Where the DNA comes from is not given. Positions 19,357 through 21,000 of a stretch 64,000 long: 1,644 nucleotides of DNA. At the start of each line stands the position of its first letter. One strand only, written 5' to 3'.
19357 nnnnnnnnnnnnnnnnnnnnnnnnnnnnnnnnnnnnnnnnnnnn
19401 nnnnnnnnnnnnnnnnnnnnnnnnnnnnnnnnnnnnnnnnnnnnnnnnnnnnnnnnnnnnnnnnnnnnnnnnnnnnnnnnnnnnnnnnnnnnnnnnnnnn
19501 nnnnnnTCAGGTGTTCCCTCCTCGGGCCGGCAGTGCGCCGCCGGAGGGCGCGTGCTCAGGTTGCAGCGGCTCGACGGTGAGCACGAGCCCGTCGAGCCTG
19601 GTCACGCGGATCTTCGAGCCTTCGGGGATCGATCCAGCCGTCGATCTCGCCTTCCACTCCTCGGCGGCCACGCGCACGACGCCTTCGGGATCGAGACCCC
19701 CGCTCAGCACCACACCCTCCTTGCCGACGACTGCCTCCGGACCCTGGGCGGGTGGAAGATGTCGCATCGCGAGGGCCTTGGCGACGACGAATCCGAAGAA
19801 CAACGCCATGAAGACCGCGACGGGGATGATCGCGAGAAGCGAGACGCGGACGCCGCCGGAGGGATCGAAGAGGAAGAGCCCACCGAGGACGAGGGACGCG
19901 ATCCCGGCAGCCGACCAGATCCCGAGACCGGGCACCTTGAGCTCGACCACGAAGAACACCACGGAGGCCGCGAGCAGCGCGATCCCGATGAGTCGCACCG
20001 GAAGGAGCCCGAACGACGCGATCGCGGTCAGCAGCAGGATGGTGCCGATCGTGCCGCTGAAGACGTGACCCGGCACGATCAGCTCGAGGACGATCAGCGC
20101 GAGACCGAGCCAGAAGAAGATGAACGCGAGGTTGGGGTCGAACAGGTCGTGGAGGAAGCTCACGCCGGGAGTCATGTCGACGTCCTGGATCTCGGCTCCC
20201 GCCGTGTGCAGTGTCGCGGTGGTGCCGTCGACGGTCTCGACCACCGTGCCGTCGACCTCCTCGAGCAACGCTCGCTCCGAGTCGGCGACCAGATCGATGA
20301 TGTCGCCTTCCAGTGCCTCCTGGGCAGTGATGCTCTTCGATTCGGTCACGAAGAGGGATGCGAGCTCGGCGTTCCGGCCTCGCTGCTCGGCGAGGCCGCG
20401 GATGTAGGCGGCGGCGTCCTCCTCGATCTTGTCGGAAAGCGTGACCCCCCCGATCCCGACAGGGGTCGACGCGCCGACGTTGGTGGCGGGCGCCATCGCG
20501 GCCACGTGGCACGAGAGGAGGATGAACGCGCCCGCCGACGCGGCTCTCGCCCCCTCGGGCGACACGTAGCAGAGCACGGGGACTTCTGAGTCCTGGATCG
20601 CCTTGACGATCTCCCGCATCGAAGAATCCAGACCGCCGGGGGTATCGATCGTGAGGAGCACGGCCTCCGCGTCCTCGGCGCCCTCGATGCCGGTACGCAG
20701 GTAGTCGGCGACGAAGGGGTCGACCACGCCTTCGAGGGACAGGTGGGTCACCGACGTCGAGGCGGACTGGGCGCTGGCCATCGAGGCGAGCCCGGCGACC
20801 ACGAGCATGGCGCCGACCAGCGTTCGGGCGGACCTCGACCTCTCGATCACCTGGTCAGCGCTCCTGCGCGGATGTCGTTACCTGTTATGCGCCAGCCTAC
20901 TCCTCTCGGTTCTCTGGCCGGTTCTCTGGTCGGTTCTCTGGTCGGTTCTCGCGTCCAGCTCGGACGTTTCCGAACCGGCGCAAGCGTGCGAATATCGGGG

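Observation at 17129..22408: Two ECF sigma/anti-sigma modules flanking an nfeD-stomatin operon; tandem 12-bp repeats in the shared promoter region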

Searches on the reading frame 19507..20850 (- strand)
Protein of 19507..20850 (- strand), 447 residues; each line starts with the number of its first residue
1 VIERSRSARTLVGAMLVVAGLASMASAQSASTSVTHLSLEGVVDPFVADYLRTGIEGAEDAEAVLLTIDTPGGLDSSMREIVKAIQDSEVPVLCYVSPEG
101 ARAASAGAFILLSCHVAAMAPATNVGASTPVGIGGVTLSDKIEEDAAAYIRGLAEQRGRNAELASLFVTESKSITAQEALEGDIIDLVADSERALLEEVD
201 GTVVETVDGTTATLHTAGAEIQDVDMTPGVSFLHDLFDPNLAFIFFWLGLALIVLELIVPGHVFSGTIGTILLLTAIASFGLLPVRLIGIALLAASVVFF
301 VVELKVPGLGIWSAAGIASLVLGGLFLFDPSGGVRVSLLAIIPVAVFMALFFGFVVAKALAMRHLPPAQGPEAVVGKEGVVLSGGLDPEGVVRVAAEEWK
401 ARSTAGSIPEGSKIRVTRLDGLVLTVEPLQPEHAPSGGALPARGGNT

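Call 4: search_protein_families(library=pfam, proteins=[window:19507-20850:-], max_evalue=0.01)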
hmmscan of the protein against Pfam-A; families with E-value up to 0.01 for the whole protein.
window:19507-20850:- (447 aa): 4 families
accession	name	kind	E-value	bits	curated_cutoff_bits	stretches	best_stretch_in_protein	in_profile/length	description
PF25145.1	NfeD1b_N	-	9.6e-21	74.7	40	1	34-221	2-186/189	NfeD1b, N-terminal domain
PF24961.1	NfeD_membrane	-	6.5e-17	62.1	26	1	240-358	1-119/119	NfeD integral membrane domain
PF01957.25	NfeD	-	1.7e-14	54.2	29.1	1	372-428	2-57/57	NfeD-like C-terminal, partner-binding domain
PF00574.28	CLP_protease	-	0.0094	16.3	20.2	0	58-189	43-179/182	Clp protease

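Call 10: find_encoding_contigs(protein=window:19507-20850:-, flank=10000, max_places=10)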
Protein window:19507-20850:- (447 aa): 1 contig read that carries it; 1 place shown.
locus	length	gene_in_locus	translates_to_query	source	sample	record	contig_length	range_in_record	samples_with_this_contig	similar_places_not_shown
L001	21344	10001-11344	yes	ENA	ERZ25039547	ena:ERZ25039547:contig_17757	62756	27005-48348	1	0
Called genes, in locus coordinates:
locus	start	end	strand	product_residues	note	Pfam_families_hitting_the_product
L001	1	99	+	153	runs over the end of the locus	PF00571:CBS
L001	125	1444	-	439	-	PF00070:Pyr_redox (faint), PF01266:DAO (faint), PF07992:Pyr_redox_2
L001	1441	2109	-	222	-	PF00702:Hydrolase, PF13419:HAD_2, PF13242:Hydrolase_like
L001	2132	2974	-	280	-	PF02811:PHP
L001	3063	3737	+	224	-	PF00753:Lactamase_B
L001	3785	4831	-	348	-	PF01070:FMN_dh, PF05690:ThiG (faint), PF00478:IMPDH, PF01070:FMN_dh, PF03060:NMO (weak)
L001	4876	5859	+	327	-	PF01210:NAD_Gly3P_dh_N, PF07479:NAD_Gly3P_dh_C, PF20618:GPD_NAD_C_bact (weak)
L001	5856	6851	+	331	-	PF03320:FBPase_glpX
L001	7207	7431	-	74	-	-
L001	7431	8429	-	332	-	PF00296:Bac_luciferase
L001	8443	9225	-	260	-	PF13490:zf-HC2 (faint)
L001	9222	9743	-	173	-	PF07638:Sigma70_ECF (weak), PF04542:Sigma70_r2, PF08281:Sigma70_r4_2, PF04545:Sigma70_r4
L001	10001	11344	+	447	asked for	PF25145:NfeD1b_N, PF24961:NfeD_membrane, PF01957:NfeD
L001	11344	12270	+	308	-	PF01145:Band_7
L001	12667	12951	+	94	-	PF08281:Sigma70_r4_2, PF04545:Sigma70_r4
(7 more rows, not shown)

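Call 11: find_related_loci(query=window:19507-20850:-, collection=genome_contigs, flank=10000)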
Query window:19507-20850:- (447 aa) in genome_contigs; peptide patterns used: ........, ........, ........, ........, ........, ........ (x = any residue, [..] = any of these).
409 stretches matched a pattern; 82 encode a relative of the query (tblastn E <= 1e-3); the best 80 are kept; 79 distinct loci.
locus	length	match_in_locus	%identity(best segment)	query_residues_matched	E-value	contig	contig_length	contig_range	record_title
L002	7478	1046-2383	91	1-447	0e+0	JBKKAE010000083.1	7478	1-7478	MAG: Actinomycetota bacterium isolate swi_bin.288 S1Ck127_4071980_flag_1_multi_8.0000_len_7478, whole genome shotgun seq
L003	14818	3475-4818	89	1-447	0e+0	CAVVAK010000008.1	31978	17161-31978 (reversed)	MAG: uncultured Actinomycetota bacterium isolate MFD09206.bin.3.266 genome assembly, contig: contig_37226, whole genome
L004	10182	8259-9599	88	1-447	0e+0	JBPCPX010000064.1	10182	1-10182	MAG: Actinomycetota bacterium isolate TH_ant_mag_193 S1Ck127_7845175_flag_0_multi_16.0000_len_10182, whole genome shotgu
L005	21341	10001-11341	87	1-447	0e+0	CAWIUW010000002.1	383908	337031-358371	MAG: uncultured Actinomycetota bacterium isolate MFD02840.bin.1.241 genome assembly, contig: contig_14218, whole genome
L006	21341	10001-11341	87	1-447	0e+0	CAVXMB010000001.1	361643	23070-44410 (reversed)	MAG: uncultured Actinomycetota bacterium isolate MFD09206.bin.2.162 genome assembly, contig: contig_12794, whole genome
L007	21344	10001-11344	87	1-447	0e+0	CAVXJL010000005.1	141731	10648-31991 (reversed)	MAG: uncultured Actinomycetota bacterium isolate MFD09206.bin.2.176 genome assembly, contig: contig_18869, whole genome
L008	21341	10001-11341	87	1-447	0e+0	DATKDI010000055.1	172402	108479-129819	MAG TPA_asm: Actinomycetota bacterium isolate SMAG_U14468 k141_1733588, whole genome shotgun sequence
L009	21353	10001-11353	82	1-447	0e+0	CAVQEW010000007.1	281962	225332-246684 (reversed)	MAG: uncultured Actinomycetota bacterium isolate MFD09206.bin.2.83 genome assembly, contig: contig_1780, whole genome sh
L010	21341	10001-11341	82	1-447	0e+0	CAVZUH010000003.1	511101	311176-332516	MAG: uncultured Actinomycetota bacterium isolate MFD06742.bin.2.313 genome assembly, contig: contig_47050, whole genome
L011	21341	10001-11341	82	1-447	0e+0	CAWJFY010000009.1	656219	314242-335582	MAG: uncultured Actinomycetota bacterium isolate MFD09267.bin.1.89 genome assembly, contig: contig_74454, whole genome s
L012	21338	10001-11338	77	1-447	0e+0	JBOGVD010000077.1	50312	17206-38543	MAG: Actinomycetota bacterium isolate M3-S_metawrap_bin.228 k127_1017504, whole genome shotgun sequence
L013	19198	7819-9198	77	1-447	0e+0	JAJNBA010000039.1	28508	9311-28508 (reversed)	MAG: Actinomycetes bacterium isolate C_No_T20_A_bin.57 scaffold_1791, whole genome shotgun sequence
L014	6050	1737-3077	77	1-447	0e+0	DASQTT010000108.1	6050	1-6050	MAG TPA_asm: Actinomycetota bacterium isolate SMAG_U10942 k141_914048, whole genome shotgun sequence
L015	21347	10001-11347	76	1-446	0e+0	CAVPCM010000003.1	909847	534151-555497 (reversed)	MAG: uncultured Actinomycetota bacterium isolate MFD00072.bin.1.11 genome assembly, contig: contig_17775, whole genome s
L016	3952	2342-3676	77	1-445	0e+0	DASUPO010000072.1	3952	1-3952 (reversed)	MAG TPA_asm: Actinomycetota bacterium isolate SMAG_U1657 k141_385453, whole genome shotgun sequence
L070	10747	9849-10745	57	25-323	4e-96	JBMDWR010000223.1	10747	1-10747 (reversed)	MAG: Actinomycetota bacterium isolate ContSoil0_1 ContSoil0_contig223, whole genome shotgun sequence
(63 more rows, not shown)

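Call 16: search_protein_families(library=ncbifam, proteins=[window:19507-20850:-], max_evalue=0.01)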
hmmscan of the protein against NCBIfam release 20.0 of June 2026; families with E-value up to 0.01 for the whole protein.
window:19507-20850:- (447 aa): 1 family
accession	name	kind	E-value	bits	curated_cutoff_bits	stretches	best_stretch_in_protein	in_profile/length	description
TIGR00706.1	SppA_dom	equivalog_domain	1.8e-06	27.8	155.45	1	55-127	23-97/208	signal peptide peptidase SppA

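Call 47: search_solved_structures(query=window:19507-20850:-, max_evalue=0.001)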
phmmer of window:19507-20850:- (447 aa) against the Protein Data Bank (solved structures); distinct sequences matched with E-value up to 0.001: 4.
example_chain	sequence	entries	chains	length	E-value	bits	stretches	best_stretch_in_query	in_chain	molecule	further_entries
2deo_A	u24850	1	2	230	4.4e-32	114.7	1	41-222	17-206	441aa long hypothetical nfeD protein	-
6m4b_A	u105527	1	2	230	1.1e-31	113.4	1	41-222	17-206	Membrane-bound protease PH1510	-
3bpp_A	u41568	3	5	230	1.9e-31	112.6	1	41-222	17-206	1510-N membrane protease | 441aa long hypothetical nfeD protein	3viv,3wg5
3wwv_A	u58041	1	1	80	1e-07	34.5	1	369-427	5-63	Stomatin operon partner protein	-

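Call 49: search_solved_structures(query=window:19507-20850:-, max_evalue=1e-20, show_alignments=1)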
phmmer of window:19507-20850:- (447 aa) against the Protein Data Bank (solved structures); distinct sequences matched with E-value up to 1e-20: 3.
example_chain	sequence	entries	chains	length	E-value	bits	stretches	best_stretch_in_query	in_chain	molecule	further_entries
2deo_A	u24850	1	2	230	4.4e-32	114.7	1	41-222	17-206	441aa long hypothetical nfeD protein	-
6m4b_A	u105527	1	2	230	1.1e-31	113.4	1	41-222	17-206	Membrane-bound protease PH1510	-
3bpp_A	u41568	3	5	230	1.9e-31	112.6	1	41-222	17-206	1510-N membrane protease | 441aa long hypothetical nfeD protein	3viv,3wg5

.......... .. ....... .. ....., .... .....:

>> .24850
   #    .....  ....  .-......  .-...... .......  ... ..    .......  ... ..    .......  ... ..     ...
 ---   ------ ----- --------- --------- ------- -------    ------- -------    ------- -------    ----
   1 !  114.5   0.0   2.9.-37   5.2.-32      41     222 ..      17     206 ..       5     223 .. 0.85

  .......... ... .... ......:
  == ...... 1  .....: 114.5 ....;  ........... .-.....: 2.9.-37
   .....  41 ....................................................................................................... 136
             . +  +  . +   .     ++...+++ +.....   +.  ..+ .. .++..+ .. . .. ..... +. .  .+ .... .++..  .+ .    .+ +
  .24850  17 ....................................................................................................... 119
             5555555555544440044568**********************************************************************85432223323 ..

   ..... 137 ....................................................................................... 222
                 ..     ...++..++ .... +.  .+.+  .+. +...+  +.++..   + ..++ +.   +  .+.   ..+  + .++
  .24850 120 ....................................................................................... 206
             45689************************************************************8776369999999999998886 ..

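Call 76: search_protein_families(library=pfam, proteins=[L070:9049-9699:-], max_evalue=0.01)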
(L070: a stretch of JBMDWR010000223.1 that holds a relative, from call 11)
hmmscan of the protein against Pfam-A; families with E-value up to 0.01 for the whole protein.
L070:9049-9699:- (216 aa): 2 families
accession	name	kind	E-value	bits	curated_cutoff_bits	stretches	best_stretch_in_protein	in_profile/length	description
PF13539.11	Peptidase_M15_4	-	1.5e-23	83.5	25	1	133-212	1-69/70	D-alanyl-D-alanine carboxypeptidase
PF06904.17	Extensin-like_C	-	0.00023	21.8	25.4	1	120-153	79-114/176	Extensin-like protein C-terminus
